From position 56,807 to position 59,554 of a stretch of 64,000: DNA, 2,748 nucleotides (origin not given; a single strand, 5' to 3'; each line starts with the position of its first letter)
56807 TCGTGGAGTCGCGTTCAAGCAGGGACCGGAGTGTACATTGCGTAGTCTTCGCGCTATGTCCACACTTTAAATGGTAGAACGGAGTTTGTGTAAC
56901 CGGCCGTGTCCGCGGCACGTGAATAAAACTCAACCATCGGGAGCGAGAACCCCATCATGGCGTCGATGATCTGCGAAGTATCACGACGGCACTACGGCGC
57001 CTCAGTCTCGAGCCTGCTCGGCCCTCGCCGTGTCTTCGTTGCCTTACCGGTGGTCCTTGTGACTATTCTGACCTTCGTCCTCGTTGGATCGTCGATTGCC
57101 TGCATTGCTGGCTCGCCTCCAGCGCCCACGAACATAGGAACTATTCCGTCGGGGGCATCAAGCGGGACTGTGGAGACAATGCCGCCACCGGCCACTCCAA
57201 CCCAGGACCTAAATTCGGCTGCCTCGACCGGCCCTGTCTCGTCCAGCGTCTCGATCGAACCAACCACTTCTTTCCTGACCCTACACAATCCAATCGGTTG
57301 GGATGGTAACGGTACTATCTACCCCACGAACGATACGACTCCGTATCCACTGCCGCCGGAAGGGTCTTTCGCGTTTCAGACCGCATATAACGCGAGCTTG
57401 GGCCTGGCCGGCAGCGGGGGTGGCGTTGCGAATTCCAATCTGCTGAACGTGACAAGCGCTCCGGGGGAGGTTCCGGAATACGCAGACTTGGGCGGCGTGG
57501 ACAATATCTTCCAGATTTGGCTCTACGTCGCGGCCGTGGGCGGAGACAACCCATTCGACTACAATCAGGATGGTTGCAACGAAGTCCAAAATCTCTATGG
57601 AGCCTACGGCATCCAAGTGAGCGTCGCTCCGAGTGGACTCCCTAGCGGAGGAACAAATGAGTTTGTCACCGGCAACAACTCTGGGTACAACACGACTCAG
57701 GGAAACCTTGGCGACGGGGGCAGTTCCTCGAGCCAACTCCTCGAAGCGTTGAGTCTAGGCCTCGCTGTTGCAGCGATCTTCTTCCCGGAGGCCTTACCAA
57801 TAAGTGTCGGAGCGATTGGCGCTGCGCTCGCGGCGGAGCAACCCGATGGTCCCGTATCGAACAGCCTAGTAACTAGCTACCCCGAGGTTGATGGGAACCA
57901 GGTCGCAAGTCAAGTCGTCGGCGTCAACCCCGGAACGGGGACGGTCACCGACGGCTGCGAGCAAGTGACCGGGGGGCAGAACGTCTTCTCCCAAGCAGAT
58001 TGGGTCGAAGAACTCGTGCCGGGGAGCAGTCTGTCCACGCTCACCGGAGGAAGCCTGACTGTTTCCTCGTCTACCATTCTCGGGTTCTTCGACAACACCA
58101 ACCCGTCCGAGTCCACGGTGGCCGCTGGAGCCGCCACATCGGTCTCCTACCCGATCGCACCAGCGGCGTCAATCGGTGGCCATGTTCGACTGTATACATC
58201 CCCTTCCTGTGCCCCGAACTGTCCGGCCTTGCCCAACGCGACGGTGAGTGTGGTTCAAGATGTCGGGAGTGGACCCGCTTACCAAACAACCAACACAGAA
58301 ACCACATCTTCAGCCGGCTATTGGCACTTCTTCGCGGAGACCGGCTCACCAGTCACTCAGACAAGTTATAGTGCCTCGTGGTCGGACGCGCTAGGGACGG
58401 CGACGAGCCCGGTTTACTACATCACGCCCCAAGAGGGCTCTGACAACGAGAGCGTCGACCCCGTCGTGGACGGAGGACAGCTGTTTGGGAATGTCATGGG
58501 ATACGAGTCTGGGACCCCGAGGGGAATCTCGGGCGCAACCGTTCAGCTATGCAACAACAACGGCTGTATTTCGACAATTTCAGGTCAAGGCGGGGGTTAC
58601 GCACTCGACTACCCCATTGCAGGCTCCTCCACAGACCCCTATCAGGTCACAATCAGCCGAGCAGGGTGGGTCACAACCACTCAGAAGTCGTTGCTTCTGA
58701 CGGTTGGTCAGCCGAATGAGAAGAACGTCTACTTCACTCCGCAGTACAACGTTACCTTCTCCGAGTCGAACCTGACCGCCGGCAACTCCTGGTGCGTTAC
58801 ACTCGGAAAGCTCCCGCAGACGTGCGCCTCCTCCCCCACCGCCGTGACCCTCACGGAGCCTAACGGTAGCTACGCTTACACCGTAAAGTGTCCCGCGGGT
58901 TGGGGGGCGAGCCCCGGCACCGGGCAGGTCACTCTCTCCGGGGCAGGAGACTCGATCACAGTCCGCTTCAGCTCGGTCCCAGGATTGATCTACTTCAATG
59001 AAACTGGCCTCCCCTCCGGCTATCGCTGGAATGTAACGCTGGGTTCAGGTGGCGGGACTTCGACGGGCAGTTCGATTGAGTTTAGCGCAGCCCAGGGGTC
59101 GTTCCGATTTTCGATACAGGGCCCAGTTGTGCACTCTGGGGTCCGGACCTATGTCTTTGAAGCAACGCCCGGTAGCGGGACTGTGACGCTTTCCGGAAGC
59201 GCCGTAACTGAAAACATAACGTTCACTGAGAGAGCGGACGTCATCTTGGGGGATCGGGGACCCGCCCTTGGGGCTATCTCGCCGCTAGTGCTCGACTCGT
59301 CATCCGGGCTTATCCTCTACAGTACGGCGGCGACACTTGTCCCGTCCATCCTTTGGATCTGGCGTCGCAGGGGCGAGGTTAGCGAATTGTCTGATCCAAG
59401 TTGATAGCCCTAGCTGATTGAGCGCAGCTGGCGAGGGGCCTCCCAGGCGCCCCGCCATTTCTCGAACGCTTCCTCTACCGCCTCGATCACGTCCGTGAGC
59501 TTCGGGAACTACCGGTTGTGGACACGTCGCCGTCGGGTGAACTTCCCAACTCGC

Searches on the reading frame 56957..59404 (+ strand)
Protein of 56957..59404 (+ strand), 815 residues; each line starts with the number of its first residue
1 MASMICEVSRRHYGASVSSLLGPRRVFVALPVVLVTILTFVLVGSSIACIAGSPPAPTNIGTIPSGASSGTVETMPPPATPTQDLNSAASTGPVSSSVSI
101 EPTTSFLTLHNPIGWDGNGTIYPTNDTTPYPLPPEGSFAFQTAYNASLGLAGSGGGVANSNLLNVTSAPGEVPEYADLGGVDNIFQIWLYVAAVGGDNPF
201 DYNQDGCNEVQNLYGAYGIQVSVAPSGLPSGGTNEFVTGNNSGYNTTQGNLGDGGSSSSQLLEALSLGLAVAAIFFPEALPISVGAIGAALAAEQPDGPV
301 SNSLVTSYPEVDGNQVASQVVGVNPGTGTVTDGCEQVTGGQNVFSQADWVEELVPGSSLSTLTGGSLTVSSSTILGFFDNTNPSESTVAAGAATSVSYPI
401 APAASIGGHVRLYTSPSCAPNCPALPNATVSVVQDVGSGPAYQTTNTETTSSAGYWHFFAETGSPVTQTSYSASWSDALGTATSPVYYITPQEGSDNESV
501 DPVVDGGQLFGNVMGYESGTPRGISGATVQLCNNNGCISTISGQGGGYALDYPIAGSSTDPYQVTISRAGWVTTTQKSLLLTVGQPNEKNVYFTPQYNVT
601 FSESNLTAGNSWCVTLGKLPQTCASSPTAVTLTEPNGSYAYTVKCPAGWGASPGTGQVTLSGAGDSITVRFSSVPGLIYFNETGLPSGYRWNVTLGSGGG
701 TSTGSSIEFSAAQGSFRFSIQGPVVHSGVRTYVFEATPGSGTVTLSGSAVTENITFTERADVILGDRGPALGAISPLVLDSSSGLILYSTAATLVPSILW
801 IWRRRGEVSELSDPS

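Call 27: search_protein_families(library=pfam, proteins=[window:56957-59404:+], max_evalue=0.01)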
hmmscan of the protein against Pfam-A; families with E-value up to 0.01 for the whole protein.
window:56957-59404:+ (815 aa): 1 family
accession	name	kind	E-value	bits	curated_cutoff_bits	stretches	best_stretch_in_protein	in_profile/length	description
PF13620.12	CarboxypepD_reg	-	7.7e-05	23.4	32.3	1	522-591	12-79/82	Carboxypeptidase regulatory-like domain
